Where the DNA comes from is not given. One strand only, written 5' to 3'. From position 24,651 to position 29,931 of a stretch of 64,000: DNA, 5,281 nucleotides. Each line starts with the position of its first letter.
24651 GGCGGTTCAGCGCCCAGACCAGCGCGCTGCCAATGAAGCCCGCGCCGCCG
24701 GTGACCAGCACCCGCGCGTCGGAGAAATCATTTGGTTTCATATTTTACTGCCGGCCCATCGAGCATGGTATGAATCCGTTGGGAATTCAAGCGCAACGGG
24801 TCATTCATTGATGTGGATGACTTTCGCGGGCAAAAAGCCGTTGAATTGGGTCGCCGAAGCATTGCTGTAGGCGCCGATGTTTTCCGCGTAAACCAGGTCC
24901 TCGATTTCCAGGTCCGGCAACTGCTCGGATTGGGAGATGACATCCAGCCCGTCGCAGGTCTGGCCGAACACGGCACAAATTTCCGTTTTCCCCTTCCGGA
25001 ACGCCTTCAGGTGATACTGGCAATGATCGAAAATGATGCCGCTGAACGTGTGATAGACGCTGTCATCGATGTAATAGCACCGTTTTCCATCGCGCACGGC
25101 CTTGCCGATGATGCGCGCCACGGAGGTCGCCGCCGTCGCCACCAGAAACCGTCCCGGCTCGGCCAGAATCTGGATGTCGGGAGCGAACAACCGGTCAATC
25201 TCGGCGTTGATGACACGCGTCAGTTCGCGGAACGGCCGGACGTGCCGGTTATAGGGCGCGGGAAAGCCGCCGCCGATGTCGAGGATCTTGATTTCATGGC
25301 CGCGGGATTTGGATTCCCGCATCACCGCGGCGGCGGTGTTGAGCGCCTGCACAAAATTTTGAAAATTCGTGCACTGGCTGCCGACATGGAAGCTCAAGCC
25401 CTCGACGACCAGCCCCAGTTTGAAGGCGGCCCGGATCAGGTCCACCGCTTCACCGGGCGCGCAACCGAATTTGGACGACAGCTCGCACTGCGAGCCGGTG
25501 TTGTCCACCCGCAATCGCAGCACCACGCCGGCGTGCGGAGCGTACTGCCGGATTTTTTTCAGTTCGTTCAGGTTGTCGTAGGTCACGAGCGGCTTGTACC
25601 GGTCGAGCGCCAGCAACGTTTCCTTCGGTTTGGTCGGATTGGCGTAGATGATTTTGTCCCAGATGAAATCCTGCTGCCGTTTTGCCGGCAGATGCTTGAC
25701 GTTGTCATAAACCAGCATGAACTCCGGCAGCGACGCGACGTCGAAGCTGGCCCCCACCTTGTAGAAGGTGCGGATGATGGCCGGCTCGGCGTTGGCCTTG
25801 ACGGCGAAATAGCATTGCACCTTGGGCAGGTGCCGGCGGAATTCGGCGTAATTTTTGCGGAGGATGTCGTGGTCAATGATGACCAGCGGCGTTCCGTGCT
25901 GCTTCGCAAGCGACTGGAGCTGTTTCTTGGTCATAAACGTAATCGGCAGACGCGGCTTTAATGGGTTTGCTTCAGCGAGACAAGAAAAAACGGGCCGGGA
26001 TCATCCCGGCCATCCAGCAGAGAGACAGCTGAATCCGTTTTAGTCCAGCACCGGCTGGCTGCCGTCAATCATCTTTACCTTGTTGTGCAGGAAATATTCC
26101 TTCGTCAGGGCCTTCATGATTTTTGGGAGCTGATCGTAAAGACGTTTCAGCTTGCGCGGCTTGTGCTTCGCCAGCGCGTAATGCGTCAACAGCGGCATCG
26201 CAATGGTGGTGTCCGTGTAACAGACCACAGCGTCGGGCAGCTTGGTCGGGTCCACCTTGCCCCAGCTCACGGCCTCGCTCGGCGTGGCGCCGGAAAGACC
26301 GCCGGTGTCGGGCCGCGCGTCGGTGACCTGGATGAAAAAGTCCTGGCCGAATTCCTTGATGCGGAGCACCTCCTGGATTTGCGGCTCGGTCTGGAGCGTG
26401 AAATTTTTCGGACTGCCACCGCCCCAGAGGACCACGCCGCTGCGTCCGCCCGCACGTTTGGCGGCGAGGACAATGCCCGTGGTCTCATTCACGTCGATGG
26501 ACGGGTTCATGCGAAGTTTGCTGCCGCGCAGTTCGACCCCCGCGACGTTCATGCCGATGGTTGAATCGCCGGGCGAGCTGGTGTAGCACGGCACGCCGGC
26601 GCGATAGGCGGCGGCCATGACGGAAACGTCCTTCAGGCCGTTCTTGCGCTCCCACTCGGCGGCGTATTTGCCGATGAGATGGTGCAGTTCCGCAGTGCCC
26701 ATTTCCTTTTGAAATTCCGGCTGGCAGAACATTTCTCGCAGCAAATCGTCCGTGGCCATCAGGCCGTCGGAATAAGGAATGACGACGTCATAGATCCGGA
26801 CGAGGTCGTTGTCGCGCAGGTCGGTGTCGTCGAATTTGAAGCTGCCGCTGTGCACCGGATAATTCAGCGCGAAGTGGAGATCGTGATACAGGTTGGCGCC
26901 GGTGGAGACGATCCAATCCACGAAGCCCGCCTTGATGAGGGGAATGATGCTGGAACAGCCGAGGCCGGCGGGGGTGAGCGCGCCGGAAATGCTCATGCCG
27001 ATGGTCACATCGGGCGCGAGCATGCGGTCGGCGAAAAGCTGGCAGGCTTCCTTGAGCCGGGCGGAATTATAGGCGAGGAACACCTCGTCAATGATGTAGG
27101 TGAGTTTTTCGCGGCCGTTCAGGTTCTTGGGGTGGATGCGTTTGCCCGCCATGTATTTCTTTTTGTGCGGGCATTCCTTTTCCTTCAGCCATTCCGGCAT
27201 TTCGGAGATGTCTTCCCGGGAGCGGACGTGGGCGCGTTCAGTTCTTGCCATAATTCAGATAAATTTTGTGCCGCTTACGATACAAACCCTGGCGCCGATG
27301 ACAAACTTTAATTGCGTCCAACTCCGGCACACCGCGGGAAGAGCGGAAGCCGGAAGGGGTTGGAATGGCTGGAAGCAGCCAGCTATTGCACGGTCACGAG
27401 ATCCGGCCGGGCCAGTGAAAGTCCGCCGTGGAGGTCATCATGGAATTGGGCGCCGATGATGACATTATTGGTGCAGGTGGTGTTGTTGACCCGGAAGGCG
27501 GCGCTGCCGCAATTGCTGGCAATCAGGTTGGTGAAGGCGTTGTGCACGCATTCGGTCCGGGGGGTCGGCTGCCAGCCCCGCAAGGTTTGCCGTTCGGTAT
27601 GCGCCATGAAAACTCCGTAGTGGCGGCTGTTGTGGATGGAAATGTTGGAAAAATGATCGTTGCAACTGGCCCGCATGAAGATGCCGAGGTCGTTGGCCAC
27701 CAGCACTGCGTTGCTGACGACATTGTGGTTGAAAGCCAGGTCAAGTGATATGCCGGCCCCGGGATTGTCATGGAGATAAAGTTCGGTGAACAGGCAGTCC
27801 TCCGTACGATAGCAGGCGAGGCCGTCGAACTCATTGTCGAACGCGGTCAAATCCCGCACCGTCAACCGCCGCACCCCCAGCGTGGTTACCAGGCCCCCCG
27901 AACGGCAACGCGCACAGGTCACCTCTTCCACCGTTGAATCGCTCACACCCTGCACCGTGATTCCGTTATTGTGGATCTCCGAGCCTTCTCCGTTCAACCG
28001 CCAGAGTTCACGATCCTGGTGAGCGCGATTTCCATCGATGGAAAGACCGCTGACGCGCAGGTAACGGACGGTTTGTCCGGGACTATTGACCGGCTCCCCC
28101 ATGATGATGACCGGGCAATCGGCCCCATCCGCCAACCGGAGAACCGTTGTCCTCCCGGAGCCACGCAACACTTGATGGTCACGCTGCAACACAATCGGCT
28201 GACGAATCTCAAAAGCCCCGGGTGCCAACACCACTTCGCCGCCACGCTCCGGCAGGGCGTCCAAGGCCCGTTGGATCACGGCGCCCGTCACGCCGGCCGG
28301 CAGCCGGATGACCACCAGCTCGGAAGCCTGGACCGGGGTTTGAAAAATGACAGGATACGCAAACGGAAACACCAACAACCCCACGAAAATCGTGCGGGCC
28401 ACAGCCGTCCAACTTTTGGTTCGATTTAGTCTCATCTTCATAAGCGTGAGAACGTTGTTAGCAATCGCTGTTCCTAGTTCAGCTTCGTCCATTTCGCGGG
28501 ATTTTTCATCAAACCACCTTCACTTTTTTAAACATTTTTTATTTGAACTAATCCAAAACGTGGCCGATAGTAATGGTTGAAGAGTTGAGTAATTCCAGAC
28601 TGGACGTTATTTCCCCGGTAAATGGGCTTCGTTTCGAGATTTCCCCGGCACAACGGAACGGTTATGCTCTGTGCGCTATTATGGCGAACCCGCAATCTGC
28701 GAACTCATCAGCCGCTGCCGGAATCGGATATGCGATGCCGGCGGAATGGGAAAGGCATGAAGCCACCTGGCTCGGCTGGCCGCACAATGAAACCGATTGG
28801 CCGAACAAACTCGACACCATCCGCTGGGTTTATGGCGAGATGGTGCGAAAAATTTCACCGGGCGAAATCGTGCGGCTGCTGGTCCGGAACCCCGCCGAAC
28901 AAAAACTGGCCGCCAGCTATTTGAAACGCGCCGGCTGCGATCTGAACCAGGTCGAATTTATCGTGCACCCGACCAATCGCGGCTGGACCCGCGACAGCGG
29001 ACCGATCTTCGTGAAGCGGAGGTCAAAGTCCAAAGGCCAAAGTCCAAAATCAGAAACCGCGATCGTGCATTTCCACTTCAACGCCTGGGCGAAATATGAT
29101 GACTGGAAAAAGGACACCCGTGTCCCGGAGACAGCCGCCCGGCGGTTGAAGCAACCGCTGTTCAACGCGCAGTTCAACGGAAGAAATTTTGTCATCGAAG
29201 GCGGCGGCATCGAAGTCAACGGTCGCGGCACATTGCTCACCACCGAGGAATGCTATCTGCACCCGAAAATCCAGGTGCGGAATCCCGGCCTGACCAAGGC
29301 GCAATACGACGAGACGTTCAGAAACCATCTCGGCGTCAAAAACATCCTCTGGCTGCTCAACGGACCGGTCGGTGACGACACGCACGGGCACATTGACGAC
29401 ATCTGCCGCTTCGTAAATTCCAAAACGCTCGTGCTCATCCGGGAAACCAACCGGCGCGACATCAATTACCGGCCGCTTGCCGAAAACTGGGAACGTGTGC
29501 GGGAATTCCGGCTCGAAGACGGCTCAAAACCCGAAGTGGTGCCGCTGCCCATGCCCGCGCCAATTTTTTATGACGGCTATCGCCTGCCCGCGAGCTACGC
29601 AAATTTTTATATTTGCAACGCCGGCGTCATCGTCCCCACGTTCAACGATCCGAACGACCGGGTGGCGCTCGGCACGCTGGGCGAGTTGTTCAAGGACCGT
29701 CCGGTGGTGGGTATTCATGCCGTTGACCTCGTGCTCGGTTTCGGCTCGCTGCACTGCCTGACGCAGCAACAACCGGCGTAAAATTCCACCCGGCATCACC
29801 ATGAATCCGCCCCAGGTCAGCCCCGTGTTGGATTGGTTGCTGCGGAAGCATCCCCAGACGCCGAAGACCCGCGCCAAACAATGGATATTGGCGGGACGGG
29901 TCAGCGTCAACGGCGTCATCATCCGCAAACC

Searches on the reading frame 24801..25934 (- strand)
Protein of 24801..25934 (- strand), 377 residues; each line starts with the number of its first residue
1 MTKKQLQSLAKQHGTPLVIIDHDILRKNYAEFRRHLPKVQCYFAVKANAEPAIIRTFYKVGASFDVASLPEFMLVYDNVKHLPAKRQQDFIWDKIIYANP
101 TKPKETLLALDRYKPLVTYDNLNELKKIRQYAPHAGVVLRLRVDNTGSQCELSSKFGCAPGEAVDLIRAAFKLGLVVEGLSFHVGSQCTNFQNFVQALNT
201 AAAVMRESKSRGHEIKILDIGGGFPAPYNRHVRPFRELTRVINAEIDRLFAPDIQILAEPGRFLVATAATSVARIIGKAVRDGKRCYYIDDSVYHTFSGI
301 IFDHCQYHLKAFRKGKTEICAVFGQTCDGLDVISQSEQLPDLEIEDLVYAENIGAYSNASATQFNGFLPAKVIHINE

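Call 72: search_protein_families(library=pfam, proteins=[window:24801-25934:-], max_evalue=0.00001)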
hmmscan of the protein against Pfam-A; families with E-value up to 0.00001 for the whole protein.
window:24801-25934:- (377 aa): 3 families
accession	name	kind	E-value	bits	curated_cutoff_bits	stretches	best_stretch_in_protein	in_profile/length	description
PF02784.22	Orn_Arg_deC_N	-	4.3e-54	183.9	23.4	1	25-266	4-247/247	Pyridoxal-dependent decarboxylase, pyridoxal binding domain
PF00278.28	Orn_DAP_Arg_deC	-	8.3e-18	64.9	23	1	120-354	5-95/95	Pyridoxal-dependent decarboxylase, C-terminal sheet domain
PF01168.26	Ala_racemase_N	-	7.1e-09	36.1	24.1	1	20-215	1-188/220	Alanine racemase, N-terminal domain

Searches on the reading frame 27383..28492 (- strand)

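Call 72: search_protein_families(library=pfam, proteins=[window:27383-28492:-], max_evalue=0.00001)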
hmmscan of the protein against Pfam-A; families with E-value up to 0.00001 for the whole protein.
window:27383-28492:- (369 aa): 2 families
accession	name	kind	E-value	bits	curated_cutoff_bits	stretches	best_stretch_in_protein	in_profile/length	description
PF13229.12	Beta_helix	-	7.7e-13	48.8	25.9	1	169-267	37-137/158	Right handed beta helix region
PF05048.19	NosD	-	1.2e-10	41.6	23.6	1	168-301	31-161/212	Periplasmic copper-binding protein (NosD)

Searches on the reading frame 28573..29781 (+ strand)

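Call 72: search_protein_families(library=pfam, proteins=[window:28573-29781:+], max_evalue=0.00001)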
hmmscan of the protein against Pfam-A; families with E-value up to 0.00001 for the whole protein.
window:28573-29781:+ (402 aa): 1 family
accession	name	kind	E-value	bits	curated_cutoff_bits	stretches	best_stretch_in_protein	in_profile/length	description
PF04371.20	PAD_porph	-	1.1e-108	363.7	25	1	55-401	2-321/321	Porphyromonas-type peptidyl-arginine deiminase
